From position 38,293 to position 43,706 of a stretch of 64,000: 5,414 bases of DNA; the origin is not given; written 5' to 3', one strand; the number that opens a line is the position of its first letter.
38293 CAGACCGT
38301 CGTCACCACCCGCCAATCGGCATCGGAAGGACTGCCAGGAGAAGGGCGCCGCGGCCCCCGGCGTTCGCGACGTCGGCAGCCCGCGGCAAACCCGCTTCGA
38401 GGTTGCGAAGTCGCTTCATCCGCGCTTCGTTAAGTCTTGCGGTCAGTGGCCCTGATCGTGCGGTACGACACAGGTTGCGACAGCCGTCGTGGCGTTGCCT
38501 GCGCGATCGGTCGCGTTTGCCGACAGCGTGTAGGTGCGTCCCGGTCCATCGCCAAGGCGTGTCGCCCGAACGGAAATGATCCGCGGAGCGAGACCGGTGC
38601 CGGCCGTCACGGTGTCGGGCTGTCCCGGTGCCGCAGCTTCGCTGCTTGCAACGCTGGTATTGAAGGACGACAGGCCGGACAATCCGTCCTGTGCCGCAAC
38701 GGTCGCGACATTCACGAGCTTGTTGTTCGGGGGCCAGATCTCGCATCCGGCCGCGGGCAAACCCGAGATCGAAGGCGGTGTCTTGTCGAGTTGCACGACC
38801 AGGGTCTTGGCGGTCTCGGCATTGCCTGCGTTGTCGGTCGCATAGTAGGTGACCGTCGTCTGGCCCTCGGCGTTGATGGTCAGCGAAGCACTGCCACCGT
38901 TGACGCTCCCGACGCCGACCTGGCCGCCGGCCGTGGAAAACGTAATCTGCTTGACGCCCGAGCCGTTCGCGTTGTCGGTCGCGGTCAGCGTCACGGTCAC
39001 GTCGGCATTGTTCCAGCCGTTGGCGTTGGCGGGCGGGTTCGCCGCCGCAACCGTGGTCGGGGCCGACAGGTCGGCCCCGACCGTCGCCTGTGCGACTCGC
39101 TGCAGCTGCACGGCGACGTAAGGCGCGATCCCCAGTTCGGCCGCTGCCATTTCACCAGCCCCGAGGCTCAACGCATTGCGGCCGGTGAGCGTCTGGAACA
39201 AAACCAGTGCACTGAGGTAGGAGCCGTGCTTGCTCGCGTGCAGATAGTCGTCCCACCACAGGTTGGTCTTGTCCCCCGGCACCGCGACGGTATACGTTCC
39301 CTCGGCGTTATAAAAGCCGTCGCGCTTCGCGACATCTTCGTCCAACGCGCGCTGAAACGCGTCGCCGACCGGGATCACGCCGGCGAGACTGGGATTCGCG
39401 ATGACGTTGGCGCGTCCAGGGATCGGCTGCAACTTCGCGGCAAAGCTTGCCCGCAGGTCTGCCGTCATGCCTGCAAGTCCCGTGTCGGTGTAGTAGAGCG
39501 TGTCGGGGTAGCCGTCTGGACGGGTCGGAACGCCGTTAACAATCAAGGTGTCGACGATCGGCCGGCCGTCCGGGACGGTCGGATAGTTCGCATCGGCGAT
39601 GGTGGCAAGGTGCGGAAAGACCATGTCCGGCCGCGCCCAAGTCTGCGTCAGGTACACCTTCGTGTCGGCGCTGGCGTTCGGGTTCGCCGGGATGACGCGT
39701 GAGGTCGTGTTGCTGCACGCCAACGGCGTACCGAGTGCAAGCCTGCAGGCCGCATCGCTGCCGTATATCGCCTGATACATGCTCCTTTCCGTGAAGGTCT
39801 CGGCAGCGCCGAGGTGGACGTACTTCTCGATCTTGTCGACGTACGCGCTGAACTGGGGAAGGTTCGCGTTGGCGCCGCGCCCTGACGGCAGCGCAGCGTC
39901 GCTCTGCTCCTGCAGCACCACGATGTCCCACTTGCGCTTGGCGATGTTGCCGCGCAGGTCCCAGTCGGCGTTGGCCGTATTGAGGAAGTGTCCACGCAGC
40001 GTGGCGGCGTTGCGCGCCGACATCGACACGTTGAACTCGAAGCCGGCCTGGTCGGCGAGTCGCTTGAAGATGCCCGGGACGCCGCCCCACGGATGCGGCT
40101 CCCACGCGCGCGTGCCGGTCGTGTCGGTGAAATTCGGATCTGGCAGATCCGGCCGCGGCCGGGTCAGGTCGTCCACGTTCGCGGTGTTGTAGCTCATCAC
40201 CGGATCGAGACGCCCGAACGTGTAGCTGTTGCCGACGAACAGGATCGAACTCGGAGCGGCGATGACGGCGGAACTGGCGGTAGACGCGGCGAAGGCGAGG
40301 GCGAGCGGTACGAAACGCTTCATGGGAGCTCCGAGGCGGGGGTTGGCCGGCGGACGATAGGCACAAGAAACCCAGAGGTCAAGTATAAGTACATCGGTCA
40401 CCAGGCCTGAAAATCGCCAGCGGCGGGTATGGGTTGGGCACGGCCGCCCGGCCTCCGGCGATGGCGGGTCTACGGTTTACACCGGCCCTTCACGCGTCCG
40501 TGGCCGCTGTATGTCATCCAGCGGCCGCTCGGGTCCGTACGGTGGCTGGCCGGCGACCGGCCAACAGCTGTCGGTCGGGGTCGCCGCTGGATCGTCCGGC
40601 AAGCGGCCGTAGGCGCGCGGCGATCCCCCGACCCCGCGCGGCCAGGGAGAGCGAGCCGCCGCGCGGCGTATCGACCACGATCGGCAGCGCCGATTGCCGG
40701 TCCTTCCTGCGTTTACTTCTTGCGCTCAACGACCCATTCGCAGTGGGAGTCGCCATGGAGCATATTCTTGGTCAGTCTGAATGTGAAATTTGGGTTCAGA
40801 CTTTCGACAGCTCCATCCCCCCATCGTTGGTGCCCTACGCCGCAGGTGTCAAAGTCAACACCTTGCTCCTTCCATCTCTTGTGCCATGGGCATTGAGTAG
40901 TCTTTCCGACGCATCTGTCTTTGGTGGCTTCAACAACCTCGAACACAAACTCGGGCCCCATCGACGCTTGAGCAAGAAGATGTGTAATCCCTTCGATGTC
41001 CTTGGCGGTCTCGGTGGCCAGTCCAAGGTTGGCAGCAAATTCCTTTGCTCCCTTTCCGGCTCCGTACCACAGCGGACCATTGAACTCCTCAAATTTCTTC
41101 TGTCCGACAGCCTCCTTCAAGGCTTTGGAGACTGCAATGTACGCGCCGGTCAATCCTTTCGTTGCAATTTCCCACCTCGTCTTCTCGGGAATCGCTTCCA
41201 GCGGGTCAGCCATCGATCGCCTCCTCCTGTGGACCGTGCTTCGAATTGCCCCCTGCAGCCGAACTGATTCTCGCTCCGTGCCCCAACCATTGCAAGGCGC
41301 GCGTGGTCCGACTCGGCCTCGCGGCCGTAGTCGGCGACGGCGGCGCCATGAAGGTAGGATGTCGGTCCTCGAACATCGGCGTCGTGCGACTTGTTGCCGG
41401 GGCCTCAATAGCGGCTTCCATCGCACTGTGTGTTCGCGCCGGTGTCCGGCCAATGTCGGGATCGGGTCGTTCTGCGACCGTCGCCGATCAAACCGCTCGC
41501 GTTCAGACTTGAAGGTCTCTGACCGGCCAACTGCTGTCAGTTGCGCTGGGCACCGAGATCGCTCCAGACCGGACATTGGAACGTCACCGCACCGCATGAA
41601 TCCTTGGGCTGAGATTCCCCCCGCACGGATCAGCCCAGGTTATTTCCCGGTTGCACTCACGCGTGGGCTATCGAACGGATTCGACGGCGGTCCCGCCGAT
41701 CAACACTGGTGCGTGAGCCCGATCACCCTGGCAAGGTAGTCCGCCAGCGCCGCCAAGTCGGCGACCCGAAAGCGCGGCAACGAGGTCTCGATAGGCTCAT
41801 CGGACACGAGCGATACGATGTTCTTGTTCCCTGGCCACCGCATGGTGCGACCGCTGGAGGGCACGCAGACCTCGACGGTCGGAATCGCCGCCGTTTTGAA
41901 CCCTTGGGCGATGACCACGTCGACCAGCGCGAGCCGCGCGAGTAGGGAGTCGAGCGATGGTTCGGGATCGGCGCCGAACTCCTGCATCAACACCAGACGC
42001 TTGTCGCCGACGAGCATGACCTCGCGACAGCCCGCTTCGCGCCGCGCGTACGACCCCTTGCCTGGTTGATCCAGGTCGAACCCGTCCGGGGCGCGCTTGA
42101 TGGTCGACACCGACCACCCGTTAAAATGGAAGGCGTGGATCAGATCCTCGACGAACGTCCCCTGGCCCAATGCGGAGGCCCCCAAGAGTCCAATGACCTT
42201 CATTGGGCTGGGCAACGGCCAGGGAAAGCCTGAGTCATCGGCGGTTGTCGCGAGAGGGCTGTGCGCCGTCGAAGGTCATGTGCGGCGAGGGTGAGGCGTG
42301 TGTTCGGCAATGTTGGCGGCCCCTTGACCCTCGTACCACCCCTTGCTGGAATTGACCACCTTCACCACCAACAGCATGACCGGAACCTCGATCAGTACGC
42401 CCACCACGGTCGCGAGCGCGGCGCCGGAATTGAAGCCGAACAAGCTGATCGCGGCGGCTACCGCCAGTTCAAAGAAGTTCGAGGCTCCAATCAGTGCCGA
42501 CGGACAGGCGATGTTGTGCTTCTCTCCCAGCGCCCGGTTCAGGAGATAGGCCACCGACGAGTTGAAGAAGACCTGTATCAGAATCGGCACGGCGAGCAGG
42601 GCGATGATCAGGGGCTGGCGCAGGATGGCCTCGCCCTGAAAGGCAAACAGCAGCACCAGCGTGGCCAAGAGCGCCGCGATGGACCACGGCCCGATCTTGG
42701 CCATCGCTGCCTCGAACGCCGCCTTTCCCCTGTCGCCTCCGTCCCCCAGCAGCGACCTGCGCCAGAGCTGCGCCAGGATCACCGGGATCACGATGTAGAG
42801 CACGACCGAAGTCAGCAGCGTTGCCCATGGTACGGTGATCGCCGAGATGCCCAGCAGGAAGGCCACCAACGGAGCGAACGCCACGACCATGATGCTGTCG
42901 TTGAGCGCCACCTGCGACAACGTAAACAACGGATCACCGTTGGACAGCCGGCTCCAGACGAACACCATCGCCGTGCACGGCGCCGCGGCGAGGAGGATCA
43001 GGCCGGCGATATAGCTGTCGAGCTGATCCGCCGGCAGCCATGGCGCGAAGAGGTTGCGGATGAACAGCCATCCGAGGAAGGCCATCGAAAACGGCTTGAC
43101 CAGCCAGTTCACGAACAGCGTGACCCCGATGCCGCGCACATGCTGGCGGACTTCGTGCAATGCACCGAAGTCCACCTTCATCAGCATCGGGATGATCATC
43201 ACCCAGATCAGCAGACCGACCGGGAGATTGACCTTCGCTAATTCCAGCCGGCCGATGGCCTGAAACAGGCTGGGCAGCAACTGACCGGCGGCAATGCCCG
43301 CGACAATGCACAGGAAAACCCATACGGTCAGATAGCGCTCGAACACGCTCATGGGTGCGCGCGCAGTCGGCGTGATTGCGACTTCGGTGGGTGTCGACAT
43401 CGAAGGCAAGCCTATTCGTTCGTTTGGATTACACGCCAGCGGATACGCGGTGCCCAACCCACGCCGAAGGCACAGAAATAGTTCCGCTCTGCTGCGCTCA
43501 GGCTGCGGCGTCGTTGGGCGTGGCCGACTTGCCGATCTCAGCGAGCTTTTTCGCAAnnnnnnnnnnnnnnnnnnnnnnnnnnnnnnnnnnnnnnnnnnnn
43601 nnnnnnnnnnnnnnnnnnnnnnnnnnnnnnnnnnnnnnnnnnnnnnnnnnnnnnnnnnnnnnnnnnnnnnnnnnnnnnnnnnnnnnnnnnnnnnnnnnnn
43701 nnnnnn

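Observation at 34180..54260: Family of short palindromic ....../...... units separating single-gene, cassette-like cargo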

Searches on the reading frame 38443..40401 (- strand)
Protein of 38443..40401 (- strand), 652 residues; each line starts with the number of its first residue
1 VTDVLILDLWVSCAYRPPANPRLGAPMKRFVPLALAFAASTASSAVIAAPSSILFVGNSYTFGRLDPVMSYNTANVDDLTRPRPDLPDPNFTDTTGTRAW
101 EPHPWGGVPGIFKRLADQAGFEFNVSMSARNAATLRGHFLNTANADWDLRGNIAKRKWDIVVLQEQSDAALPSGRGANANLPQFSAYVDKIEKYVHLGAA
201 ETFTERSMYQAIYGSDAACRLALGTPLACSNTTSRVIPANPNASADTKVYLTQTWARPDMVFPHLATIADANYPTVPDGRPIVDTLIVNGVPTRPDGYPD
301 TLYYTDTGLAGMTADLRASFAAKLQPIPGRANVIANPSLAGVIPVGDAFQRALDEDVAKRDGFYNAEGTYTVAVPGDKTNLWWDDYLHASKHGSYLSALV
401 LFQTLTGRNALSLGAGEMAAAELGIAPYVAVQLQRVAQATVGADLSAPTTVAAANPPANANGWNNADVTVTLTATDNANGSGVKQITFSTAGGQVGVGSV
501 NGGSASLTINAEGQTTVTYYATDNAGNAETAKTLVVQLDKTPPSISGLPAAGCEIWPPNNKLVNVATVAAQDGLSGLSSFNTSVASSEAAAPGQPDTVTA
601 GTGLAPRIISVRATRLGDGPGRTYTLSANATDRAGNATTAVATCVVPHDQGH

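Call 12: search_protein_families(library=pfam, proteins=[window:38443-40401:-], max_evalue=0.01)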
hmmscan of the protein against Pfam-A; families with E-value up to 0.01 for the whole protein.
window:38443-40401:- (652 aa): 3 families
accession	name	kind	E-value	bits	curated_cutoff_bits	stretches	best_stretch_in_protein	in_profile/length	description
PF16227.11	DUF4886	-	7.8e-05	22.2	26.7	0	334-374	161-206/242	Domain of unknown function (DUF4886)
PF19077.6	Big_13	-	0.00048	21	27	0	623-641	76-94/102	Bacterial Ig-like domain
PF17957.7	Big_7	-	0.00063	20.8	24.1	1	450-518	2-69/70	Bacterial Ig domain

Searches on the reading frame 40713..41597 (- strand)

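Call 12: search_protein_families(library=pfam, proteins=[window:40713-41597:-], max_evalue=0.01)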
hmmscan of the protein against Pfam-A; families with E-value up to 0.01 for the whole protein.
window:40713-41597:- (294 aa): 1 family
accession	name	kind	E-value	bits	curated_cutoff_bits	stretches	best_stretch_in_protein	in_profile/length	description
PF14196.11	ATC_hydrolase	-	1.2e-13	52.5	28.1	1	151-287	7-142/145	L-2-amino-thiazoline-4-carboxylic acid hydrolase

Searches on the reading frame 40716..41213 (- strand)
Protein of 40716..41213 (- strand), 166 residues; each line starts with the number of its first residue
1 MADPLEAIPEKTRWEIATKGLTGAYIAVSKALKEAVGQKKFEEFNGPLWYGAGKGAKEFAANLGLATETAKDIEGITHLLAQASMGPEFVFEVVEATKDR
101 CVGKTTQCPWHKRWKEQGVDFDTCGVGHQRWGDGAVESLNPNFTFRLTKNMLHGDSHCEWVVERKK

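Call 92: find_encoding_contigs(protein=window:40716-41213:-, flank=4000, max_places=8)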
Protein window:40716-41213:- (166 aa): no gene with exactly this product is on record in the collection.

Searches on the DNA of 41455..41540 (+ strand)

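Call 94: search_dna_similar(query=window:41455-41540:+, collection=plasmids, mode=distant, max_evalue=0.001, max_rows=15)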
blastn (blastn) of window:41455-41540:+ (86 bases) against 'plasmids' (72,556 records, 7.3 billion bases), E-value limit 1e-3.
No match.

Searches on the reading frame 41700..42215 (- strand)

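Call 12: search_protein_families(library=pfam, proteins=[window:41700-42215:-], max_evalue=0.01)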
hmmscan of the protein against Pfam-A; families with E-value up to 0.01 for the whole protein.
window:41700-42215:- (171 aa): 1 family
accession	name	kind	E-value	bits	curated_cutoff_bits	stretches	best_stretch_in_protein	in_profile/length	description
PF03205.20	MobB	-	1.5e-29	103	26.6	1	7-139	1-133/133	Molybdopterin guanine dinucleotide synthesis protein B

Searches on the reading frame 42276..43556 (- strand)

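Call 12: search_protein_families(library=pfam, proteins=[window:42276-43556:-], max_evalue=0.01)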
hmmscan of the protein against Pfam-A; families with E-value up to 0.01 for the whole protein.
window:42276-43556:- (426 aa): 1 family
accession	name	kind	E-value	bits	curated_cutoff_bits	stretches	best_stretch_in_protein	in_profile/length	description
PF01758.21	SBF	-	9.7e-31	107.4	24.3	1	115-312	2-189/191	Sodium Bile acid symporter family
